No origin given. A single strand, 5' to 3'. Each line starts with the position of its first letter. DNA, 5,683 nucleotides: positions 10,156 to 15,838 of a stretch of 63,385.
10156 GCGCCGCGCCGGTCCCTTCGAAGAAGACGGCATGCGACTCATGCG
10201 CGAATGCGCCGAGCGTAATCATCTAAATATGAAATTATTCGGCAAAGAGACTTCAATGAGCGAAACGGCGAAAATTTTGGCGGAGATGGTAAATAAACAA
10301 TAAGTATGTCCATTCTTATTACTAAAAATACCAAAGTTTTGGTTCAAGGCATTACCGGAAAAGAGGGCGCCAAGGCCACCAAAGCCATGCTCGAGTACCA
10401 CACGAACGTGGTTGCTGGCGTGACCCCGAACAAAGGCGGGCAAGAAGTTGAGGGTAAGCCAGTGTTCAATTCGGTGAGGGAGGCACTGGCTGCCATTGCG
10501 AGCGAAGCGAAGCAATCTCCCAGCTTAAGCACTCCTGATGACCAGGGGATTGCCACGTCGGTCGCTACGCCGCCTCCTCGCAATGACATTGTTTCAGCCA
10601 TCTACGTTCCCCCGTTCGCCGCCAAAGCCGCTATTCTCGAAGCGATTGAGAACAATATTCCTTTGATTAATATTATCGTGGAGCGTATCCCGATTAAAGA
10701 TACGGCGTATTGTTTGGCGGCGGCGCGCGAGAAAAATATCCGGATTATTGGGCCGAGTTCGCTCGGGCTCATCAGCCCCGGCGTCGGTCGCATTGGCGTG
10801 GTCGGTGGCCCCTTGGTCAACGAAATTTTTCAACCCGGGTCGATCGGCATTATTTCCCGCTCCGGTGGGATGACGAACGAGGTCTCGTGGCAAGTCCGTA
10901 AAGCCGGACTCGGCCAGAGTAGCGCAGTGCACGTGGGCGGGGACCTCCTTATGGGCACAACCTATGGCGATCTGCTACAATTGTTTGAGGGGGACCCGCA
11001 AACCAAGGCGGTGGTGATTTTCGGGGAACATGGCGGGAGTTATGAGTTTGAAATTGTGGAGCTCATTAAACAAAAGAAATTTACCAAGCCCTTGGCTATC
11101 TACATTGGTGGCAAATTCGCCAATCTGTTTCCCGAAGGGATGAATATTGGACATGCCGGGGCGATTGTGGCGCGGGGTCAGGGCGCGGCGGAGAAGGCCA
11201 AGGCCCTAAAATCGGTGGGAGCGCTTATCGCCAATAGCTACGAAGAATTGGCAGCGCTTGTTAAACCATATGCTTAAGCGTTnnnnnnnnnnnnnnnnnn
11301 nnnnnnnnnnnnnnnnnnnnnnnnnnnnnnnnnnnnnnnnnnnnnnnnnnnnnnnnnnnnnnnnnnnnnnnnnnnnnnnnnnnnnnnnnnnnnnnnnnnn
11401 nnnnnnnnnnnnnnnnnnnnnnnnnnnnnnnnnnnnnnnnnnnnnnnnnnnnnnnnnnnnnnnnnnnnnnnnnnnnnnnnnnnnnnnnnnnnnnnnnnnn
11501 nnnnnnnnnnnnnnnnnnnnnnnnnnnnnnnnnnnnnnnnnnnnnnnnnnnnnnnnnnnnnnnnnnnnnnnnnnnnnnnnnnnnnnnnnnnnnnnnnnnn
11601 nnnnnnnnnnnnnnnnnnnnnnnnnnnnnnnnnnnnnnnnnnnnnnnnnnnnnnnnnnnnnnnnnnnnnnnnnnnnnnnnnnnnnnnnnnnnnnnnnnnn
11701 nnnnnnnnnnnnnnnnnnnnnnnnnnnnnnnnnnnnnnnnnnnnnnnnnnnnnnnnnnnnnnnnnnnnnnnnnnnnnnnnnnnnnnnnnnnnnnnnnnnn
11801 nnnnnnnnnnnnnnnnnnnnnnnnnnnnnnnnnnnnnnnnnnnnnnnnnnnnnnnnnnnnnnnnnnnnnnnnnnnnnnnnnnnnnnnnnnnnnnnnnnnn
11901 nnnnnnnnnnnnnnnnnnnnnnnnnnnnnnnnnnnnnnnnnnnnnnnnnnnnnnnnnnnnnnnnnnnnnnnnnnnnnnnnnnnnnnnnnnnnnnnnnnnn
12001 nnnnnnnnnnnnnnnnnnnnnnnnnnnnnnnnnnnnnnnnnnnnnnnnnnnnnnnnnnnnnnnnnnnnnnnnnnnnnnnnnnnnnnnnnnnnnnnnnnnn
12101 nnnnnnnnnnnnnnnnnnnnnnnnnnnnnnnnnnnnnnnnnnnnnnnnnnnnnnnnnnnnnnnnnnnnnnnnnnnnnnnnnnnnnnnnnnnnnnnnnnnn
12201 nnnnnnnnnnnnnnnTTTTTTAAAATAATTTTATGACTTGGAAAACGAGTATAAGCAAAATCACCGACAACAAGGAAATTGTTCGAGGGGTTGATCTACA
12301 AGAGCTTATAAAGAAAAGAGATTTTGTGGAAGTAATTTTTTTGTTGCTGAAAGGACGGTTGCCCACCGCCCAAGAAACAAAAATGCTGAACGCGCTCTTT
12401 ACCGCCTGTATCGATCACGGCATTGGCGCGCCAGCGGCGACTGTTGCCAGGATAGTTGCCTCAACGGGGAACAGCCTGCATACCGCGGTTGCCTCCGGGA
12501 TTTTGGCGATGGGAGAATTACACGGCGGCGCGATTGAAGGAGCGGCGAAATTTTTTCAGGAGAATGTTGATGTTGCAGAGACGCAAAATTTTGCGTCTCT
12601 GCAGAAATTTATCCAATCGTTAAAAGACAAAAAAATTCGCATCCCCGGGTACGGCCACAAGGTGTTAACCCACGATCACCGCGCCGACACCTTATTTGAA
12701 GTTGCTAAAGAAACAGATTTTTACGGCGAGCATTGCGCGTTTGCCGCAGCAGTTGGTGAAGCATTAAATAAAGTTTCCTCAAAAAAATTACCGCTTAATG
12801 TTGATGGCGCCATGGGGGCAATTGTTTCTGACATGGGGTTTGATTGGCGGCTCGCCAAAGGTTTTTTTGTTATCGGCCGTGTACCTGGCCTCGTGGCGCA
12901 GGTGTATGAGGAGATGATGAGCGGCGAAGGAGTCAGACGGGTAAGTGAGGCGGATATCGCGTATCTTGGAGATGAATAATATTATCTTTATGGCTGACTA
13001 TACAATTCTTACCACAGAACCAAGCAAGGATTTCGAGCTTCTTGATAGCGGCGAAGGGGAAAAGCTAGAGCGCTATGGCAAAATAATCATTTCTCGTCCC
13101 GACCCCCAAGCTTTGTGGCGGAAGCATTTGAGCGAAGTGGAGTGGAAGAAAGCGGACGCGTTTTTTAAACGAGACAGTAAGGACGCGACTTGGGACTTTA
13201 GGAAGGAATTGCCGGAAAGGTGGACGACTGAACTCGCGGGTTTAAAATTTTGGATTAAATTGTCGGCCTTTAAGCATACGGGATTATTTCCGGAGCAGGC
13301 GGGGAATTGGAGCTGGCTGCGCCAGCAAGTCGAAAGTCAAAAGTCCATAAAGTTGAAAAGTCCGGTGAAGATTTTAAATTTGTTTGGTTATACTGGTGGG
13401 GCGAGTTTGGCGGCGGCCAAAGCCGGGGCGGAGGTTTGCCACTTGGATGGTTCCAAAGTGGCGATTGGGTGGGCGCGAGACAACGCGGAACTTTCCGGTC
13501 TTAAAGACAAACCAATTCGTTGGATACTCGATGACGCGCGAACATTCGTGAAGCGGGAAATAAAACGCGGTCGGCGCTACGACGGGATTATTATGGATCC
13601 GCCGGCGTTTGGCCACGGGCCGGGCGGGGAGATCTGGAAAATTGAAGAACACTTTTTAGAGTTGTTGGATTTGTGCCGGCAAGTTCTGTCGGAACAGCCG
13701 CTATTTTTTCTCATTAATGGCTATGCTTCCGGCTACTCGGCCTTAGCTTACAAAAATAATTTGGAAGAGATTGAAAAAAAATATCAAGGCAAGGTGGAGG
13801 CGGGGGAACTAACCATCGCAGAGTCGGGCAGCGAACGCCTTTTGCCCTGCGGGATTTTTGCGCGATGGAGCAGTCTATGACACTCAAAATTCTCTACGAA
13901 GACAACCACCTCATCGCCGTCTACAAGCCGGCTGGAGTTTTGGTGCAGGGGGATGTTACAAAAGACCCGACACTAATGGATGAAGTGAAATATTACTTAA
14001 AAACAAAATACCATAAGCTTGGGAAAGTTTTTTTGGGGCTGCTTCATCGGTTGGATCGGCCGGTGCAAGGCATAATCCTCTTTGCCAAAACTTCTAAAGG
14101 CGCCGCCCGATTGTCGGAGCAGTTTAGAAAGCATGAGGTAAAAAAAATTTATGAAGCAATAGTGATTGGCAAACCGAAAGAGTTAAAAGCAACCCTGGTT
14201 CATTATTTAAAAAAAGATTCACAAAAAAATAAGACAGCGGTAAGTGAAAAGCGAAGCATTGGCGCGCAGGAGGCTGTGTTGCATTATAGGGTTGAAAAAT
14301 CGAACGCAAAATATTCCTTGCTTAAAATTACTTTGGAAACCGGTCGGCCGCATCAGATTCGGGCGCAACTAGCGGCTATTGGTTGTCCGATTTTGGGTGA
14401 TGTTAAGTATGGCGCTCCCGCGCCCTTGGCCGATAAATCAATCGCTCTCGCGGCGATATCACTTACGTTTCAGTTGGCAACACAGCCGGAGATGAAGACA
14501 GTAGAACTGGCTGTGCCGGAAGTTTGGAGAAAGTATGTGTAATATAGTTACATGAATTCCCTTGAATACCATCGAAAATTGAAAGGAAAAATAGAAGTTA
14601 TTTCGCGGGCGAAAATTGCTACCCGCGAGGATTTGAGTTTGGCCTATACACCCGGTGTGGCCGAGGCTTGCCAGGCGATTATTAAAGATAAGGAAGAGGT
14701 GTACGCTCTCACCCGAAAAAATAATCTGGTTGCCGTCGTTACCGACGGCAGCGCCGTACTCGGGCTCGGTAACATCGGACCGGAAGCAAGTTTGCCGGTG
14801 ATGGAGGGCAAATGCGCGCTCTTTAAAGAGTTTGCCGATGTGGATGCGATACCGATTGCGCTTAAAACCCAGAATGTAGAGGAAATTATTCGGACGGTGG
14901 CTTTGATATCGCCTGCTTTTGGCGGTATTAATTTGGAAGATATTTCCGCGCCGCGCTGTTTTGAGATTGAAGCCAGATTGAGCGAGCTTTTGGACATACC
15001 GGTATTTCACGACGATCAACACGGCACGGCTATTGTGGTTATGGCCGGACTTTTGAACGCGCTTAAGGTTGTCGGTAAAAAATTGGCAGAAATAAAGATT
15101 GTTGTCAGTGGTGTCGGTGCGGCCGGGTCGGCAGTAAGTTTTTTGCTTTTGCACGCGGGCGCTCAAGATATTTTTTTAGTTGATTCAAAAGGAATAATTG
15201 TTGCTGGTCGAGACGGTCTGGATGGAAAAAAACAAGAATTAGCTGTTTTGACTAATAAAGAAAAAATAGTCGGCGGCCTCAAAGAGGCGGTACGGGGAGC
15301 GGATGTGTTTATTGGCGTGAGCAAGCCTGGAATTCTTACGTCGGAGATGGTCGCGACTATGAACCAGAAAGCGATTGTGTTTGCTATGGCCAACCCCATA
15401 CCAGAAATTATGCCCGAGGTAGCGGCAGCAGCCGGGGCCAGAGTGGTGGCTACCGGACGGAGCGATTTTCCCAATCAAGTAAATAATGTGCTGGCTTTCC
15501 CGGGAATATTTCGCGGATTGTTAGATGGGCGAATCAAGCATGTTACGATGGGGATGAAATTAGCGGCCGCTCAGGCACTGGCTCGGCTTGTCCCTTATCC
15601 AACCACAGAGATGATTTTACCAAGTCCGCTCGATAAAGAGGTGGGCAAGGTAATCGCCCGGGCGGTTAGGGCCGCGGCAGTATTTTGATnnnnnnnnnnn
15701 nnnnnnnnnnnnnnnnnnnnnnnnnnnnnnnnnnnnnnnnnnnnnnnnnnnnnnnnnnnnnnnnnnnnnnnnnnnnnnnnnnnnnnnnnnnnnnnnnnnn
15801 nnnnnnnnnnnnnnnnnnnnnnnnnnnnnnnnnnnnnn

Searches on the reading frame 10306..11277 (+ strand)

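Call 27: search_protein_families(library=pfam, proteins=[window:10306-11277:+], max_evalue=0.00001)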
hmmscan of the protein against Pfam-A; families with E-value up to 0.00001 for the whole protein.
window:10306-11277:+ (323 aa): 3 families
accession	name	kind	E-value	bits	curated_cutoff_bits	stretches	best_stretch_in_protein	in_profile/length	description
PF02629.25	CoA_binding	-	5.9e-18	65.9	22.3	1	6-64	1-62/97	CoA binding domain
PF00549.24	Ligase_CoA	-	8.1e-12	45.8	24.5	1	183-315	1-121/128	CoA-ligase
PF13607.11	Succ_CoA_lig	-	2.5e-10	40.7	27.4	1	177-319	1-135/138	Succinyl-CoA ligase like flavodoxin domain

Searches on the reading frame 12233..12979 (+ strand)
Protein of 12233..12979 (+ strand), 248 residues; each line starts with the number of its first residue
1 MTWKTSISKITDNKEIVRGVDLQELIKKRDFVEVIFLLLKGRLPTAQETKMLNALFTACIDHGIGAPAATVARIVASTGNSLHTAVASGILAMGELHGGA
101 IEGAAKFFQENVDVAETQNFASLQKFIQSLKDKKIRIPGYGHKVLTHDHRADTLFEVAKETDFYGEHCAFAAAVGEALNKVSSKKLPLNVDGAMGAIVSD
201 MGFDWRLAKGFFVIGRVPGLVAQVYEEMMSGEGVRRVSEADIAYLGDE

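Call 27: search_protein_families(library=pfam, proteins=[window:12233-12979:+], max_evalue=0.00001)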
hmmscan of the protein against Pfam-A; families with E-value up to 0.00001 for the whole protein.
window:12233-12979:+ (248 aa): 1 family
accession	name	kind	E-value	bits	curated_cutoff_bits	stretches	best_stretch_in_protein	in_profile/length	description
PF00285.26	Citrate_synt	-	2.7e-43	148.8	27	2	46-232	164-352/357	Citrate synthase, C-terminal domain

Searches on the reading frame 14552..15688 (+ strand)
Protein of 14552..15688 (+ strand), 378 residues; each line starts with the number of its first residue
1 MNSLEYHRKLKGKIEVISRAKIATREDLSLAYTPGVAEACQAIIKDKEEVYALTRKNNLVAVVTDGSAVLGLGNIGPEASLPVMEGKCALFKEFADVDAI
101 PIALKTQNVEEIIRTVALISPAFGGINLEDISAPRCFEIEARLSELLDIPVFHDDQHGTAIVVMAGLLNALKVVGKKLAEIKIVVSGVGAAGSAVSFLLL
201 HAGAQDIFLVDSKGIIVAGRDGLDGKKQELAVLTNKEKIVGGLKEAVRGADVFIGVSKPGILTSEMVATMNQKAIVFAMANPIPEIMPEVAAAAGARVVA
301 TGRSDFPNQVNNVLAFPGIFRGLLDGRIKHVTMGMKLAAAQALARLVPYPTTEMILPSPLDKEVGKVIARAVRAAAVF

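Call 27: search_protein_families(library=pfam, proteins=[window:14552-15688:+], max_evalue=0.00001)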
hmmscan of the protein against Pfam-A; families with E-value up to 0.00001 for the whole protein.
window:14552-15688:+ (378 aa): 3 families
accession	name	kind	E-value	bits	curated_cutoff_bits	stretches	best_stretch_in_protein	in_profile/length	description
PF00390.24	malic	-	1.1e-30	107.2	23.1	1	12-143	2-181/182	Malic enzyme, N-terminal domain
PF03949.21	Malic_M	-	3.4e-23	82.7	23.5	1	158-376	3-257/258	Malic enzyme, NAD binding domain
PF00208.27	ELFV_dehydrog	-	3.8e-06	27.2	23.4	1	156-247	7-96/241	Glutamate/Leucine/Phenylalanine/Valine dehydrogenase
